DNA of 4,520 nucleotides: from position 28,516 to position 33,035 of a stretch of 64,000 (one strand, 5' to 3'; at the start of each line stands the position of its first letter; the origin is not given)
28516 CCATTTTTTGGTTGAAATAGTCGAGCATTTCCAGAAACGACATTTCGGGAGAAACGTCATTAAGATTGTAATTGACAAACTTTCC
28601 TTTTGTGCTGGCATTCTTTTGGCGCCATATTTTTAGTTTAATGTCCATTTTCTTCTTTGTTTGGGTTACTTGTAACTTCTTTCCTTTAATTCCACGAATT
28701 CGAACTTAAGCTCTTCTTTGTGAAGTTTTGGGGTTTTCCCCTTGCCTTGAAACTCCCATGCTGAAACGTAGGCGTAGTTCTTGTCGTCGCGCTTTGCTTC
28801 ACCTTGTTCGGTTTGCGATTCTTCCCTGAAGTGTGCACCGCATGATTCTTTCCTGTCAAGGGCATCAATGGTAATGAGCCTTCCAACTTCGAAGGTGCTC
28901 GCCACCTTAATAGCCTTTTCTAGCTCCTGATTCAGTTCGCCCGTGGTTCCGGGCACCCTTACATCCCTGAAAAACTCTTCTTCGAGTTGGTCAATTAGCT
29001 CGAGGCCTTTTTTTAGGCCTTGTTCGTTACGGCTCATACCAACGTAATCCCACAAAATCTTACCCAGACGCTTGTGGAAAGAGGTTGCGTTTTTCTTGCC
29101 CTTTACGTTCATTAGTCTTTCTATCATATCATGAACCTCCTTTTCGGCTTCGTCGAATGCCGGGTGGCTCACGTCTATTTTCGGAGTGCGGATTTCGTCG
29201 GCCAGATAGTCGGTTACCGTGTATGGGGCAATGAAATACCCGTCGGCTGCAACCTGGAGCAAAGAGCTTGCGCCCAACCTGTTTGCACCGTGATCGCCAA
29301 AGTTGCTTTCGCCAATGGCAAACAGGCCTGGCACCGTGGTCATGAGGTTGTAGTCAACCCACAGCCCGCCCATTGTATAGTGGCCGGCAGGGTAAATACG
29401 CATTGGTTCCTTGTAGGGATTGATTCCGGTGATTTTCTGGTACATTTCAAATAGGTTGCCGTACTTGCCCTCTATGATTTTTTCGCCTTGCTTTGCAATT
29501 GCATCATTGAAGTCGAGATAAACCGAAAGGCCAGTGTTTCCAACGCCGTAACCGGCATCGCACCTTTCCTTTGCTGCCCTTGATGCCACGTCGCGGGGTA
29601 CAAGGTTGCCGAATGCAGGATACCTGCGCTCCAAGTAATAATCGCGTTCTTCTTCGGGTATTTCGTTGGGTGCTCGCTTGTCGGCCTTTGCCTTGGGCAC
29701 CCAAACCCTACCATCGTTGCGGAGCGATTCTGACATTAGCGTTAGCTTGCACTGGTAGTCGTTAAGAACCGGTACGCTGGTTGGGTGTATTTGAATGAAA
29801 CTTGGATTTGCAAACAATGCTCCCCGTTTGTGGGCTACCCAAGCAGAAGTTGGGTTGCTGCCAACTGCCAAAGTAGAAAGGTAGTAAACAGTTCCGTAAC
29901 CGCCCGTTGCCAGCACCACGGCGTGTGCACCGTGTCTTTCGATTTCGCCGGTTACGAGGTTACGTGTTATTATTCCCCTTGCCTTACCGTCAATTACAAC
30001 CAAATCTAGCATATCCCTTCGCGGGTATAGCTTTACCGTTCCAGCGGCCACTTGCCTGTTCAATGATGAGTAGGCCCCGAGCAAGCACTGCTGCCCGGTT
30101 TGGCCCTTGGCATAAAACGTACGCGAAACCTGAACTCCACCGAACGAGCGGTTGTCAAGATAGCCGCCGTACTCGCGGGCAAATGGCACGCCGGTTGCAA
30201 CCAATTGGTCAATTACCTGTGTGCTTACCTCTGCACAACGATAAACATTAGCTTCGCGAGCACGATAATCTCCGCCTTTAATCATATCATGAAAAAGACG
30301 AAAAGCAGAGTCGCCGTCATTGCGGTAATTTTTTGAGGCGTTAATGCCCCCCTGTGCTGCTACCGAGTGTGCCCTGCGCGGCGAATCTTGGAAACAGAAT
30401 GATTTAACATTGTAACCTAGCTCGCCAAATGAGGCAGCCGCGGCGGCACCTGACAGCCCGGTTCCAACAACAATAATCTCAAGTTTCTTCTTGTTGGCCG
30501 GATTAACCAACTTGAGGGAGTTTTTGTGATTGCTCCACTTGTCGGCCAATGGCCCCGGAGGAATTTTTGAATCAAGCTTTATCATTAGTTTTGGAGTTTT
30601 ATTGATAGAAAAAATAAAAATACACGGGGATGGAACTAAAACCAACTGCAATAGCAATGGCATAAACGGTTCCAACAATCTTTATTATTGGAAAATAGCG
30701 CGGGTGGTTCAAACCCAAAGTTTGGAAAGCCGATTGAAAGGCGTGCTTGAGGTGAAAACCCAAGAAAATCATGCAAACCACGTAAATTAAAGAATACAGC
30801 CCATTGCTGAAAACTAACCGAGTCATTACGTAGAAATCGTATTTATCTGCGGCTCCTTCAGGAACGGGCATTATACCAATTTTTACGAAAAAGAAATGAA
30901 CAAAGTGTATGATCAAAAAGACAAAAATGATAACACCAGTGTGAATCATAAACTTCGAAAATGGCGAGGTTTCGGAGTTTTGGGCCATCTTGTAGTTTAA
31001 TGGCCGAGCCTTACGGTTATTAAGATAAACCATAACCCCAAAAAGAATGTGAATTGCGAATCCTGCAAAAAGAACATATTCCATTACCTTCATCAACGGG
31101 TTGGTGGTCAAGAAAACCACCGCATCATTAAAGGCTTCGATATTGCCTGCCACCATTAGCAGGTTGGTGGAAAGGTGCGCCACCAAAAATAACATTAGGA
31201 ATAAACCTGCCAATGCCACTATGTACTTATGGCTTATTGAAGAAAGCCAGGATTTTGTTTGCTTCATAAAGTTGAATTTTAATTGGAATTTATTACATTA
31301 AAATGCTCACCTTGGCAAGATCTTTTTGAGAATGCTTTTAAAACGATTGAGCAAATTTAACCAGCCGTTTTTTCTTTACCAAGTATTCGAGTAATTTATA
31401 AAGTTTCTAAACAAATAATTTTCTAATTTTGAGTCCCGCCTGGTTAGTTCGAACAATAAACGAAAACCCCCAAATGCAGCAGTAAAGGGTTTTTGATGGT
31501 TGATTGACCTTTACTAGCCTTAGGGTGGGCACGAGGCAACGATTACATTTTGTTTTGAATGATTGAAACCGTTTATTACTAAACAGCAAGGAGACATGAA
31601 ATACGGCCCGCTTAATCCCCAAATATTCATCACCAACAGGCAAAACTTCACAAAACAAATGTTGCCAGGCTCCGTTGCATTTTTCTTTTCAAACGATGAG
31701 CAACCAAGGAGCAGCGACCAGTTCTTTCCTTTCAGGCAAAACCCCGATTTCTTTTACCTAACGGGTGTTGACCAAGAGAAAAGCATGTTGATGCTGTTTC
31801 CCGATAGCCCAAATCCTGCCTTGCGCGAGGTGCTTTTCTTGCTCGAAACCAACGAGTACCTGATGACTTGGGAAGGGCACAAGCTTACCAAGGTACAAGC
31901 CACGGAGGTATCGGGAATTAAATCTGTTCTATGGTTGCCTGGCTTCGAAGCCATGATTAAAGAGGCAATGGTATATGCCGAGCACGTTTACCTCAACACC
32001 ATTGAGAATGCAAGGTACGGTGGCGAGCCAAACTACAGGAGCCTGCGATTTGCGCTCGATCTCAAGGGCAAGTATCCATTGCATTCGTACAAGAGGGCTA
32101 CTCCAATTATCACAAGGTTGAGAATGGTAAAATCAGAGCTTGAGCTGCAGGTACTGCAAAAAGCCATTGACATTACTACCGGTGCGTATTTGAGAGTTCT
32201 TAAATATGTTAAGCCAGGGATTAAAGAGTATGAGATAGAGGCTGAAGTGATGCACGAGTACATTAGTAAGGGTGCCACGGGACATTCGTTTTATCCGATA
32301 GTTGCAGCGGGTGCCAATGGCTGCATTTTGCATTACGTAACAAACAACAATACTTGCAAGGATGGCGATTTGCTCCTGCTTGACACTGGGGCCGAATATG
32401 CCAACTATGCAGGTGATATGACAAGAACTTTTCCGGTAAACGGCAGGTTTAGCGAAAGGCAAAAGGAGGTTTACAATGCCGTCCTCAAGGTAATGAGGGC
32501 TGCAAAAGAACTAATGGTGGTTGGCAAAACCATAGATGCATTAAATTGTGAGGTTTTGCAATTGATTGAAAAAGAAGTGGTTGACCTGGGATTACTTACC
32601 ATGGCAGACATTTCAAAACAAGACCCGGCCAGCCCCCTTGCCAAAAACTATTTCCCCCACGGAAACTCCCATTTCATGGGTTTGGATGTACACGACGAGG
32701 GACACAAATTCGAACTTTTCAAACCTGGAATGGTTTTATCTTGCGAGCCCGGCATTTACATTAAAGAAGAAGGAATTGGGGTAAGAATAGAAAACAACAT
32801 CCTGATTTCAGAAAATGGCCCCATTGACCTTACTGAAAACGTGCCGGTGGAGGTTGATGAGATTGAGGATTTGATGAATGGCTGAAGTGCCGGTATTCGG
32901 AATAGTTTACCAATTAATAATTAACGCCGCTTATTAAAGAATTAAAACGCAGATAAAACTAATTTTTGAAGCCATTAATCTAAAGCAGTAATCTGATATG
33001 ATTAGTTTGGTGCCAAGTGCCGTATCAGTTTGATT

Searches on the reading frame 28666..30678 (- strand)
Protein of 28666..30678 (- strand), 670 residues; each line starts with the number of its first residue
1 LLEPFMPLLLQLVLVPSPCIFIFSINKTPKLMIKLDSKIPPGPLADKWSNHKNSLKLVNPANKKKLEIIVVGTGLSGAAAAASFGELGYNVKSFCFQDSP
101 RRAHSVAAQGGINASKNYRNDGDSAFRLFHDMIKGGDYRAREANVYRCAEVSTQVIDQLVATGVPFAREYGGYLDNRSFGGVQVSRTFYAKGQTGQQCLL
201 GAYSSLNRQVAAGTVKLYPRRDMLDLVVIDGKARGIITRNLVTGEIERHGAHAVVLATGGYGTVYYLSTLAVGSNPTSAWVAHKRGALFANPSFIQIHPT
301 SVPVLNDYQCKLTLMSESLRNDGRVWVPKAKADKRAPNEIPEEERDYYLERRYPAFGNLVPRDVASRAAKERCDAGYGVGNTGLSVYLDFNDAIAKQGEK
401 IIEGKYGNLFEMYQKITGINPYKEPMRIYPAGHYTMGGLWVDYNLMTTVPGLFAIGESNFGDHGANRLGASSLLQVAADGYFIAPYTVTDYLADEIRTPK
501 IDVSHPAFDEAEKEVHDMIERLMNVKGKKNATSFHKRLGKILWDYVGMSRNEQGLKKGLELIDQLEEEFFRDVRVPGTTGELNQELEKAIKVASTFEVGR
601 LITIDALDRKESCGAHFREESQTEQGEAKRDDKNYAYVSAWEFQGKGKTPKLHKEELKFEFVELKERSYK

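Call 47: search_protein_families(library=pfam, proteins=[window:28666-30678:-], max_evalue=0.0001)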
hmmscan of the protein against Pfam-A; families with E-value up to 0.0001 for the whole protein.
window:28666-30678:- (670 aa): 2 families
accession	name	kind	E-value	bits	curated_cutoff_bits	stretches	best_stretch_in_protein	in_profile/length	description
PF00890.30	FAD_binding_2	-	4.1e-51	174.9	20.4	1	68-473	2-414/414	FAD binding domain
PF02910.25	Succ_DH_flav_C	-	7.9e-36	123.3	20.8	1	535-669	1-130/130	Fumarate reductase flavoprotein C-term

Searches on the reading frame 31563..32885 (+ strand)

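Call 15: search_protein_families(library=pfam, proteins=[window:31563-32885:+], max_evalue=0.001)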
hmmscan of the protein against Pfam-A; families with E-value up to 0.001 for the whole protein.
window:31563-32885:+ (440 aa): 2 families
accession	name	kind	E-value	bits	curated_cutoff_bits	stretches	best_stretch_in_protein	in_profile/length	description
PF00557.29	Peptidase_M24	-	5.1e-57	193.5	23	1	198-417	3-208/208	Metallopeptidase family M24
PF05195.22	AMP_N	-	1.8e-28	99.2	24.6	1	22-143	1-121/121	Aminopeptidase P, N-terminal domain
